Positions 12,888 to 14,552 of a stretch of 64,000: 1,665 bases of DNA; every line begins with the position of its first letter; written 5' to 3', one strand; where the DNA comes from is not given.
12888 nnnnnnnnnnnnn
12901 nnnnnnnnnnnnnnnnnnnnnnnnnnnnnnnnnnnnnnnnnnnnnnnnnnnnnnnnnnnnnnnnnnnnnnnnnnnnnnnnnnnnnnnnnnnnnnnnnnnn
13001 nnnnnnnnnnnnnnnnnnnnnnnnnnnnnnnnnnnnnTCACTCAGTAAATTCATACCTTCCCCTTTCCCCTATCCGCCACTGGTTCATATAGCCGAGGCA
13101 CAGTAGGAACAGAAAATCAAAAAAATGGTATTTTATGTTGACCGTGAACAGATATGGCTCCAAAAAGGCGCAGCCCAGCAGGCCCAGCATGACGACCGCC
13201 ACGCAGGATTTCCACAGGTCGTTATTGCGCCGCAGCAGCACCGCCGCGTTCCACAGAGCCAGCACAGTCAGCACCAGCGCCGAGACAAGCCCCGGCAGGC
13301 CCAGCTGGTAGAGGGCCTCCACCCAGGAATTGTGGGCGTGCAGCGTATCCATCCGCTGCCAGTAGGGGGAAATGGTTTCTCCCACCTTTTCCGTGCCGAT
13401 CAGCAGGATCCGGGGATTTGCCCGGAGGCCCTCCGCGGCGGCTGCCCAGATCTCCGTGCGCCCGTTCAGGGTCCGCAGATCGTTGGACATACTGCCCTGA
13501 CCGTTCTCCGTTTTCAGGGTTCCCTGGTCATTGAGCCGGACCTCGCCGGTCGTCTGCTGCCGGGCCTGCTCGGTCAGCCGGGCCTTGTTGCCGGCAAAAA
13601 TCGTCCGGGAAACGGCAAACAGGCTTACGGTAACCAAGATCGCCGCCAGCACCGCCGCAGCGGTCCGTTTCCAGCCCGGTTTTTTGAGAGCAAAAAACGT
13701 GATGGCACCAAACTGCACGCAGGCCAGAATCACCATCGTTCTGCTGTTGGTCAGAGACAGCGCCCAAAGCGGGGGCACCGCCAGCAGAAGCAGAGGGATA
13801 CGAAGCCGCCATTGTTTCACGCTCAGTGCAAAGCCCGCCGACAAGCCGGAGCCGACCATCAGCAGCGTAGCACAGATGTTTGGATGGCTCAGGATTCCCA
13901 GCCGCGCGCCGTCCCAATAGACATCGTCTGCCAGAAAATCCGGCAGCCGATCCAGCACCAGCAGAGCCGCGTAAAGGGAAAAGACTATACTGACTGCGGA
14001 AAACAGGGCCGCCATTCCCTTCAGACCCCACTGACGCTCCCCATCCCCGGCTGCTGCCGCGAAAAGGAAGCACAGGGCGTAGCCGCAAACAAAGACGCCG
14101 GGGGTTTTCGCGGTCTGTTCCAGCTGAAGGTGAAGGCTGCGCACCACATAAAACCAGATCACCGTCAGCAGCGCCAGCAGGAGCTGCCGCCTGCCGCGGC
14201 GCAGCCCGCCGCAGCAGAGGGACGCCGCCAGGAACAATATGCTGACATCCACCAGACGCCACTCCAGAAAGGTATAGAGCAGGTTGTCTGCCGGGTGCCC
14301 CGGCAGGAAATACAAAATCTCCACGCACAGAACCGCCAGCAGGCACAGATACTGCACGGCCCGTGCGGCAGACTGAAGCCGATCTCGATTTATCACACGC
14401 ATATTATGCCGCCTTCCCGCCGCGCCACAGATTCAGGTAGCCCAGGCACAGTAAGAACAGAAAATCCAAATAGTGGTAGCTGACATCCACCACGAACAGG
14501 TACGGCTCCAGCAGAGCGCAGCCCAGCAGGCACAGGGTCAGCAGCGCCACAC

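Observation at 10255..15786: Minimal glycan module: three tandem Wzy_C/O-antigen-ligase paralogues translationally coupled to a priming phosphoglycosyl transferase, with no flippase or other glycosyltransferases nearby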

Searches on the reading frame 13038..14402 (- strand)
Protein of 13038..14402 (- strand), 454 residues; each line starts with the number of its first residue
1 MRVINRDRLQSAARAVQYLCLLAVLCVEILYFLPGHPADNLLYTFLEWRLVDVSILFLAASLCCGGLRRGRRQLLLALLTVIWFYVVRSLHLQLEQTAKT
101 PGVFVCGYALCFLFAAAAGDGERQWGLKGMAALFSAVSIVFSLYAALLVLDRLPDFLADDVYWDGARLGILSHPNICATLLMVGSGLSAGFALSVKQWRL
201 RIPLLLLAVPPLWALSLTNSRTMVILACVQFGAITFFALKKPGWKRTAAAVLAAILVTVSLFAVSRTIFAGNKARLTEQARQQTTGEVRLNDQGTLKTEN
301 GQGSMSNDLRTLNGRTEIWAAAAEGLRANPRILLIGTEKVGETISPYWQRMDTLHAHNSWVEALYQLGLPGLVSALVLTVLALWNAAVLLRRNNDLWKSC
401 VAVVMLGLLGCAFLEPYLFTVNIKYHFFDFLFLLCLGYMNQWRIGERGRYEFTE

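Call 3: search_protein_families(library=pfam, proteins=[window:13038-14402:-], max_evalue=0.01)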
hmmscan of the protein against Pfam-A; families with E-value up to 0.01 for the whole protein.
window:13038-14402:- (454 aa): 1 family
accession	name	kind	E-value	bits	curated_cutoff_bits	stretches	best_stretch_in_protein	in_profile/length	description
PF04932.20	Wzy_C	-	1.5e-13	51.2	31.7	1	207-374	2-147/149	O-Antigen ligase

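Call 4: search_protein_families(library=ncbifam, proteins=[window:13038-14402:-], max_evalue=0.01)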
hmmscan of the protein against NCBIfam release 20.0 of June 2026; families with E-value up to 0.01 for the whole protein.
window:13038-14402:- (454 aa): 1 family
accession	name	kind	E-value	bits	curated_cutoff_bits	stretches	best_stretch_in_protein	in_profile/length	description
NF037933.1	EpaQ_fam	subfamily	0.0005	19.4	100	1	304-420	251-360/377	EpaQ family protein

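Call 7: find_homologous_proteins(query=window:13038-14402:-, max_evalue=0.00001)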
Query window:13038-14402:- (454 aa): 165 proteins with E <= 0.00001 among 8000 candidates; the best 120 are listed.
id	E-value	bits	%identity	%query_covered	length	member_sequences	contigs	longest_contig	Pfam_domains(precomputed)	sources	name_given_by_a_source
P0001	2.2e-296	1001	99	100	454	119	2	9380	PF04932.21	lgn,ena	-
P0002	1.3e-240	817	83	98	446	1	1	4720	PF04932.21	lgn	-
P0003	1.9e-170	586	61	98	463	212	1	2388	PF04932.21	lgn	-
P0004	1.0e-166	574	59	98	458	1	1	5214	PF04932.21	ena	-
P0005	4.2e-165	568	58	98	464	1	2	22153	PF04932.21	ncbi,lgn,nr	ncbi:MAG: O-antigen ligase family protein [Eubacteriales bacterium]|nr:O-antigen ligase family prote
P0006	1.2e-163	563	59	97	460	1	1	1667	PF04932.21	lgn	-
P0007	4.3e-161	555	58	99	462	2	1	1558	PF04932.21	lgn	-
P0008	6.4e-161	554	57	98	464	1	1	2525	PF04932.21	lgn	-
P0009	2.0e-160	553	60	96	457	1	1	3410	PF04932.21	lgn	-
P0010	2.4e-160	553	58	97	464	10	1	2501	PF04932.21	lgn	-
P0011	5.2e-160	551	60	98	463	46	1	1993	PF04932.21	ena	-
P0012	2.5e-159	549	58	99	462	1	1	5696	PF04932.21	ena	-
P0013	3.1e-159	549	59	97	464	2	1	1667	PF04932.21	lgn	-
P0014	2.9e-158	546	57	97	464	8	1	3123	PF04932.21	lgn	-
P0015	6.0e-158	545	59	97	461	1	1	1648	PF04932.21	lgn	-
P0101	9.3e-113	396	48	96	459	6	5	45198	PF04932.21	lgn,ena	-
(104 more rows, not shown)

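Call 30: find_encoding_contigs(protein=P0101, flank=10000, max_places=4)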
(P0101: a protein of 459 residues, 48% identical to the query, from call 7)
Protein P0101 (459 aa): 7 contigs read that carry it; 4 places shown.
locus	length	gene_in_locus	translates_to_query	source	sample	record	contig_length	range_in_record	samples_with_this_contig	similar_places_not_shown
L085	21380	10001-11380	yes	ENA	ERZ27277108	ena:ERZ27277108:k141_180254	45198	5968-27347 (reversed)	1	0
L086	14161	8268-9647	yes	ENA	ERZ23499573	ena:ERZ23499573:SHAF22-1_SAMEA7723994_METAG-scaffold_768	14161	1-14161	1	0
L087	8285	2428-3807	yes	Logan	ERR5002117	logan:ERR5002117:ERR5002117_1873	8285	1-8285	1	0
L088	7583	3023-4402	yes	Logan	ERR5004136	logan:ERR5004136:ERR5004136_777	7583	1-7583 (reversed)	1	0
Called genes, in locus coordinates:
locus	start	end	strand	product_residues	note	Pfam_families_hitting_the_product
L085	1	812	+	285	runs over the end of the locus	PF00528:BPD_transp_1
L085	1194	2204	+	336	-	PF00356:LacI, PF00532:Peripla_BP_1, PF13407:Peripla_BP_4, PF13377:Peripla_BP_3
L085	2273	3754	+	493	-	PF02446:Glyco_hydro_77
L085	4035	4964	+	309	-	PF19300:BPD_transp_1_N, PF00528:BPD_transp_1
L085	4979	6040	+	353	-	PF12911:OppC_N, PF00528:BPD_transp_1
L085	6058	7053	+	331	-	PF02463:SMC_N (weak), PF00005:ABC_tran, PF13304:AAA_21 (weak), PF08352:oligo_HPY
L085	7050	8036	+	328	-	PF00005:ABC_tran, PF13304:AAA_21 (faint), PF08352:oligo_HPY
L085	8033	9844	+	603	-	PF00496:SBP_bac_5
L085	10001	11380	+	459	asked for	PF04932:Wzy_C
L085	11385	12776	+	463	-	PF04932:Wzy_C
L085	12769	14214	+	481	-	PF13727:CoA_binding_3 (weak), PF02397:Bac_transf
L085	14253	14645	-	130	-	-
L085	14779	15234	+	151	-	PF22811:Zn_ribbon_NrdR, PF03477:ATP-cone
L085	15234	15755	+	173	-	PF13630:SdpI (weak)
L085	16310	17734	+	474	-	PF00672:HAMP, PF00512:HisKA, PF02518:HATPase_c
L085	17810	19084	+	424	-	PF00089:Trypsin, PF13365:Trypsin_2, PF00595:PDZ (weak), PF13180:PDZ_2, PF17820:PDZ_6 (weak)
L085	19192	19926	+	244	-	PF01643:Acyl-ACP_TE, PF13279:4HBT_2 (faint), PF20791:Acyl-ACP_TE_C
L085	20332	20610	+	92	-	PF13443:HTH_26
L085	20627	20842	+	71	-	PF13443:HTH_26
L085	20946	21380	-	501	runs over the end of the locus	PF00478:IMPDH, PF00571:CBS (faint)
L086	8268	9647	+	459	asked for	PF04932:Wzy_C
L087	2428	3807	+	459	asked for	PF04932:Wzy_C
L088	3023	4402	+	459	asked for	PF04932:Wzy_C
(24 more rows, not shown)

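Call 32: predict_structure(alignment_id=A2)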
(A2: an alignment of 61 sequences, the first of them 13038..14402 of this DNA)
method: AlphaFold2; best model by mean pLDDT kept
length: 454 residues; sequences in the alignment: 61
mean_pLDDT: 91.5   pTM: 0.92
mean pLDDT of the five models: 91.5, 91.3, 90.4, 89.8, 86.9
residues with pLDDT >= 90: 341; 70-90: 93; 50-70: 14; < 50: 6
segments of 3 or more residues with pLDDT < 50: 451-454
pLDDT, mean of each block of 10 residues (from residue 1): 71 95 95 73 88 96 81 94 95 90 95 94 94 96 97 91 94 93 96 92 92 96 95 97 95 98 97 95 80 86 83 87 96 95 92 90 97 98 98 95 98 93 93 98 74 43
secondary structure, 60 per line:
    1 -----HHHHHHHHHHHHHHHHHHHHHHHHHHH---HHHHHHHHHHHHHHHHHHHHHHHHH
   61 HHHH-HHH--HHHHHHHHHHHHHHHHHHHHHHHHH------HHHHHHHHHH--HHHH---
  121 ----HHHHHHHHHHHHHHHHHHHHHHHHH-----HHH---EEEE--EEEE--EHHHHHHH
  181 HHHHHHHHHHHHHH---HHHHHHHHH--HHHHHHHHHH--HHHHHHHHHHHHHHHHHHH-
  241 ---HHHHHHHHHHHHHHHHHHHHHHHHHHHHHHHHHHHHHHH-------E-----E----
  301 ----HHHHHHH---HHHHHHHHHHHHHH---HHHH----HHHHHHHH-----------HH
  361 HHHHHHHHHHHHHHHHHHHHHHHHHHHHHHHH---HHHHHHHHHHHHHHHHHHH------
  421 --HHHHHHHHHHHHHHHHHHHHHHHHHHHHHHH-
elements in order: H6-32 H36-64 H71-95 H102-111 H114-117 H125-149 E161-164 E167-170 H174-194 H198-206 H209-218 H221-239 H244-282 H305-311 H315-328 H332-335 H340-347 H359-392 H396-414 H423-453

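Call 35: fold_search(model_id=the predicted structure, library=pdb)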
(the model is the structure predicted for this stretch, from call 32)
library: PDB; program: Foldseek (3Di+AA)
matches with E <= 10: 310; with E <= 0.001: 1
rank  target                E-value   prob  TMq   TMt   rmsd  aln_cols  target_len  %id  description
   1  7tpg_B                3.4e-06  1.00  0.49  0.54   9.0       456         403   15  Single-Particle Cryo-EM Structure of the WaaL O-antigen ligase in its ligand bound state (released 2022-04-06)
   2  8p1u_A                2.0e-03  1.00  0.37  0.42   9.0       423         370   13  Structure of divisome complex FtsWIQLB (released 2024-05-22)
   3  8iep_C                1.6e-01  0.33  0.16  0.22  22.6       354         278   12  Cryo-EM structure of GPR156C/D of G-protein free GPR156 (local refine) (released 2024-02-14)
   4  9pc9                  1.7e-01  0.12  0.12  0.13  26.6       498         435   13  Structure of Synaptic Vesicle Protein 2A Bound to UCB7361 (released 2025-09-10)
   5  8if8_B                2.7e-01  0.57  0.29  0.23  16.4       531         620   10  Arabinosyltransferase AftA (released 2023-05-31)
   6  8y6i_A                2.8e-01  0.10  0.12  0.09  29.5       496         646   11  P-glycoprotein in complex with UIC2 Fab and triple elacridar molecules in nanodisc (released 2024-04-17)
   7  8yjp_A                3.1e-01  0.23  0.16  0.21  23.9       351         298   11  Cryo-EM structure of human apo GPR156 (released 2025-02-05)
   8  9cpa_Q                3.1e-01  0.16  0.14  0.14  21.7       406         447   12  Structure of a Mammalian DHX29-bound 43S Pre-initiation Complex (released 2025-07-23)
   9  4ywt_B                3.2e-01  0.09  0.11  0.11  27.2       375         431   15  Crystal structure of full-length glypican-1 core protein after controlled crystal dehydration to 87% relative humidity (released 2015-07-29)
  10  4bwe_D                4.0e-01  0.08  0.10  0.10  28.1       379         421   15  Crystal structure of C-terminally truncated glypican-1 after controlled dehydration to 86 percent relative humidity (released 2013-12-18)
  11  8ieb_B                4.1e-01  0.16  0.15  0.19  23.9       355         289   12  Cryo-EM structure of GPR156 of GPR156-miniGo-scFv16 complex (local refine) (released 2024-02-14)
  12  4acr_D                4.5e-01  0.06  0.09  0.10  28.1       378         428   16  Crystal structure of N-glycosylated, C-terminally truncated human glypican-1 (released 2012-02-22)
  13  4ywt_D                4.7e-01  0.06  0.10  0.11  34.3       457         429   13  Crystal structure of full-length glypican-1 core protein after controlled crystal dehydration to 87% relative humidity (released 2015-07-29)
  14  5xan_A                4.9e-01  0.14  0.15  0.11  21.0       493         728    9  Crystal structure of SecDF in I form (P212121 space group) (released 2017-05-17)
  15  8b6l_I                5.1e-01  0.38  0.26  0.19  20.1       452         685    9  Subtomogram average of the human Sec61-TRAP-OSTA-translocon (released 2022-12-07)
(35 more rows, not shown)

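Call 55: search_solved_structures(query=A2, max_evalue=10, show_alignments=4)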
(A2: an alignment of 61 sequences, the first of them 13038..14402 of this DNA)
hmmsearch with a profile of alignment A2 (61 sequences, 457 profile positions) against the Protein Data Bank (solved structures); distinct sequences matched with E-value up to 10: 1.
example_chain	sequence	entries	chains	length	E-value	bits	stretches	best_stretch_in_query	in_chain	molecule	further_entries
28nt_S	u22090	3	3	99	0.62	12.2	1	280-348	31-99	Large ribosomal subunit protein uL23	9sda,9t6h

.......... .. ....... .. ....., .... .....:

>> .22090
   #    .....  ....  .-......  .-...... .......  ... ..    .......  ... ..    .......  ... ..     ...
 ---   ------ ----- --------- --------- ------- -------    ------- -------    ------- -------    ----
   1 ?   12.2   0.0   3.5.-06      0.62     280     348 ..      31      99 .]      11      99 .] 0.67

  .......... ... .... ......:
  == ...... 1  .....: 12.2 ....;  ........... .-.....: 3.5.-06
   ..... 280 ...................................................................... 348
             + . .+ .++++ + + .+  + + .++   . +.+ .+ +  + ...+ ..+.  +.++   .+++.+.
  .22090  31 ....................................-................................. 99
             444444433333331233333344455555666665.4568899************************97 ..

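Call 81: search_protein_families(library=pfam, proteins=[L085:14253-14645:-], max_evalue=10)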
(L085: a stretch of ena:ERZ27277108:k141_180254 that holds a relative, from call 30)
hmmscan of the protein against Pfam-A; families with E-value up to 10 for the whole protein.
L085:14253-14645:- (130 aa): 1 family
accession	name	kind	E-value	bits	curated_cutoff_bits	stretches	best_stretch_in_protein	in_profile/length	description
PF19455.4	DUF5993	-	2.5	8.7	27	1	106-128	13-35/50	Family of unknown function (DUF5993)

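Call 84: find_related_loci(query=A2, collection=metagenome_contigs, flank=10000)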
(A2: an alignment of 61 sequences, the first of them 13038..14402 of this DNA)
Query A2 (454 aa) in metagenome_contigs; peptide patterns used: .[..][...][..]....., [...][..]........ (x = any residue, [..] = any of these).
53 stretches matched a pattern; 21 encode a relative of the query (tblastn E <= 1e-3); 20 distinct loci.
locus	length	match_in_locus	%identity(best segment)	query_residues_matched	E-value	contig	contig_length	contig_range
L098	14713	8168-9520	56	2-448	2e-154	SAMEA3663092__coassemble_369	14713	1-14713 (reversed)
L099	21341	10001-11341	61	6-449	3e-167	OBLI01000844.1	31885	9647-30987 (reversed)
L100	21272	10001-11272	38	6-443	1e-86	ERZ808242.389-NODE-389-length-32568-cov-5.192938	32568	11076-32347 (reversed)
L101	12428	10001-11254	41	12-443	2e-85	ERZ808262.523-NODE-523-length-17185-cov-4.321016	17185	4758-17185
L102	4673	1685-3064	35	4-442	2e-83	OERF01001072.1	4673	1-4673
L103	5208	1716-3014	36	17-447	8e-79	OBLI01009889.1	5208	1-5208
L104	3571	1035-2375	36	14-442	2e-77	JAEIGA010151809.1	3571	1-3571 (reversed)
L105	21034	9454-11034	41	7-443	8e-76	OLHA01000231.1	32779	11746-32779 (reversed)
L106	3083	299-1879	41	7-443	4e-75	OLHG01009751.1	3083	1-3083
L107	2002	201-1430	38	43-442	1e-74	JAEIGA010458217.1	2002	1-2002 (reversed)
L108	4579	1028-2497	35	14-443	9e-66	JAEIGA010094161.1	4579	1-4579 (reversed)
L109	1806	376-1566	37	70-442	3e-64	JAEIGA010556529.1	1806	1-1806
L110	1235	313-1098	38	214-442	9e-49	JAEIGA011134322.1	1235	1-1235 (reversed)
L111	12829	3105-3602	27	211-403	9e-6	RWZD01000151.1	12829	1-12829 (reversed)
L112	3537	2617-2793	37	311-372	2e-5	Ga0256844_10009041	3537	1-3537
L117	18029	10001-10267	38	308-396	3e-4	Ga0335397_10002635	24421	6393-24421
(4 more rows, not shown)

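Call 90: search_protein_families(library=pfam, proteins=[L100:62-1351:+, L100:1358-1765:+, L100:2310-3668:+, L100:3793-4698:+, L100:4698-5552:+, L100:5980-6984:+, L100:7017-8513:+, L100:13529-15160:+, L105:7510-9288:+, L105:3247-4668:+], max_evalue=0.001)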
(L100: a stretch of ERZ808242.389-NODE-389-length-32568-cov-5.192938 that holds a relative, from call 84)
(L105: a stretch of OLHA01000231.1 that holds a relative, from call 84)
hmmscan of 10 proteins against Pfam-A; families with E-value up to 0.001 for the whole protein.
L100:62-1351:+ (429 aa): 4 families
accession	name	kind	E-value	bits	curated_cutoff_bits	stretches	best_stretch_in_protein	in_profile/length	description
PF01053.26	Cys_Met_Meta_PP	-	2.4e-134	448.1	27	1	7-423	1-380/381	Cys/Met metabolism PLP-dependent enzyme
PF01041.23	DegT_DnrJ_EryC1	-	1.1e-11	45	19.8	1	63-184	25-146/360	DegT/DnrJ/EryC1/StrS aminotransferase family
PF00155.27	Aminotran_1_2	-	9e-09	35.4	19.7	1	34-244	17-251/361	Aminotransferase class I and II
PF00266.25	Aminotran_5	-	7.3e-06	25.6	21.5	1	135-216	127-209/371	Aminotransferase class-V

L100:1358-1765:+ (135 aa): 1 family
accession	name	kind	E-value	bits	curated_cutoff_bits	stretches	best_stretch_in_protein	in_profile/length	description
PF02082.26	Rrf2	-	4e-35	121.3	30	1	3-130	1-130/132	Iron-dependent Transcriptional regulator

L100:2310-3668:+ (452 aa): 2 families
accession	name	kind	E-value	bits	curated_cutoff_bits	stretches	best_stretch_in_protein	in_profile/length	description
PF13416.11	SBP_bac_8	-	2.1e-33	116.8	27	1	68-375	2-262/279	Bacterial extracellular solute-binding protein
PF01547.30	SBP_bac_1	-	1.3e-13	52.1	26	1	62-359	7-304/307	Bacterial extracellular solute-binding protein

L100:3793-4698:+ (301 aa): 1 family
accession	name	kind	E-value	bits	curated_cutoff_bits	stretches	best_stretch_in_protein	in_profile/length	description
PF00528.27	BPD_transp_1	-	7.8e-18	65.3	26.4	1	112-292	18-177/184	Binding-protein-dependent transport system inner membrane component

L100:4698-5552:+ (284 aa): 1 family
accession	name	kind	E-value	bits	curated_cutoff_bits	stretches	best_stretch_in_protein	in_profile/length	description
PF00528.27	BPD_transp_1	-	1.5e-17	64.3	26.4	1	100-277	5-182/184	Binding-protein-dependent transport system inner membrane component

L100:5980-6984:+ (334 aa): 4 families
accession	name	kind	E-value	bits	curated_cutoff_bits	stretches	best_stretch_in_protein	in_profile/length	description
PF13377.12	Peripla_BP_3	-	3.1e-35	122.1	26.5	1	169-331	1-167/167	Periplasmic binding protein-like domain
PF00532.27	Peripla_BP_1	-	7.3e-23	81.9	22.2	1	59-294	2-244/281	Periplasmic binding proteins and sugar binding domain of LacI family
PF13407.12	Peripla_BP_4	-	4.2e-14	53.1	35.1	1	62-307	2-251/258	Periplasmic binding protein domain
PF00356.27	LacI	-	2.5e-11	43.6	27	1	2-45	1-44/46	Bacterial regulatory proteins, lacI family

L100:7017-8513:+ (498 aa): 1 family
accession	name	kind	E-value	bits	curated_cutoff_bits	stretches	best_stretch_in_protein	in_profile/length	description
PF02446.23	Glyco_hydro_77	-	2.1e-179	597.7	25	1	13-472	1-460/465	4-alpha-glucanotransferase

L100:13529-15160:+ (543 aa): 1 family
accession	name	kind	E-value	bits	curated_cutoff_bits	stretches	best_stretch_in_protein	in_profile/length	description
PF00118.29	Cpn60_TCP1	-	2.6e-77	261.1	34.3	1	22-525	1-490/490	TCP-1/cpn60 chaperonin family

L105:7510-9288:+ (592 aa): 1 family
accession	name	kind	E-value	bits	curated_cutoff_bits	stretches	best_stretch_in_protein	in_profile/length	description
PF02446.23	Glyco_hydro_77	-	1.9e-182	607.8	25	1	108-568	1-460/465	4-alpha-glucanotransferase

L105:3247-4668:+ (473 aa): 2 families
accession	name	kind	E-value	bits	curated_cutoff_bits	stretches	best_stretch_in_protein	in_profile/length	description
PF13416.11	SBP_bac_8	-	1.5e-29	104.1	27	1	94-396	2-262/279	Bacterial extracellular solute-binding protein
PF01547.30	SBP_bac_1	-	2.7e-12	47.7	26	1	88-378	7-302/307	Bacterial extracellular solute-binding protein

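Call 98: search_protein_representatives(alignment_id=A2)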
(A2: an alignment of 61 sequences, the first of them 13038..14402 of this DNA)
Query: 61 sequences, 457 profile positions. Proteins with E-value up to 0.001 (for the whole library): 1623; up to 1e-10: 532; up to 1e-30: 156. The best 150 are listed.
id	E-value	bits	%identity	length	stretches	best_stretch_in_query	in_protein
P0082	2.9e-213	725.4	-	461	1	1-455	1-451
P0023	1.1e-191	654.3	-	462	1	1-455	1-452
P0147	2.0e-191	653.4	-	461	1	10-453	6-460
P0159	1.7e-156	538.2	-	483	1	14-455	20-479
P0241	8.8e-148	509.5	-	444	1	9-453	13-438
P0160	2.0e-143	495.1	-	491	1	5-454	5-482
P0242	1.6e-139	482.3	-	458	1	5-455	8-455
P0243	4.8e-135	467.5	-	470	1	8-454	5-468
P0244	7.3e-133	460.3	-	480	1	16-454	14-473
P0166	1.9e-131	455.7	-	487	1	17-454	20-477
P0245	2.2e-129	448.9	-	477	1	12-454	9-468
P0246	2.7e-129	448.6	-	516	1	14-454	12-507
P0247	1.8e-127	442.6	-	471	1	10-455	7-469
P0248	2.2e-127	442.3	-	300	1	1-290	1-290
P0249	5.2e-127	441.0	-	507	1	10-454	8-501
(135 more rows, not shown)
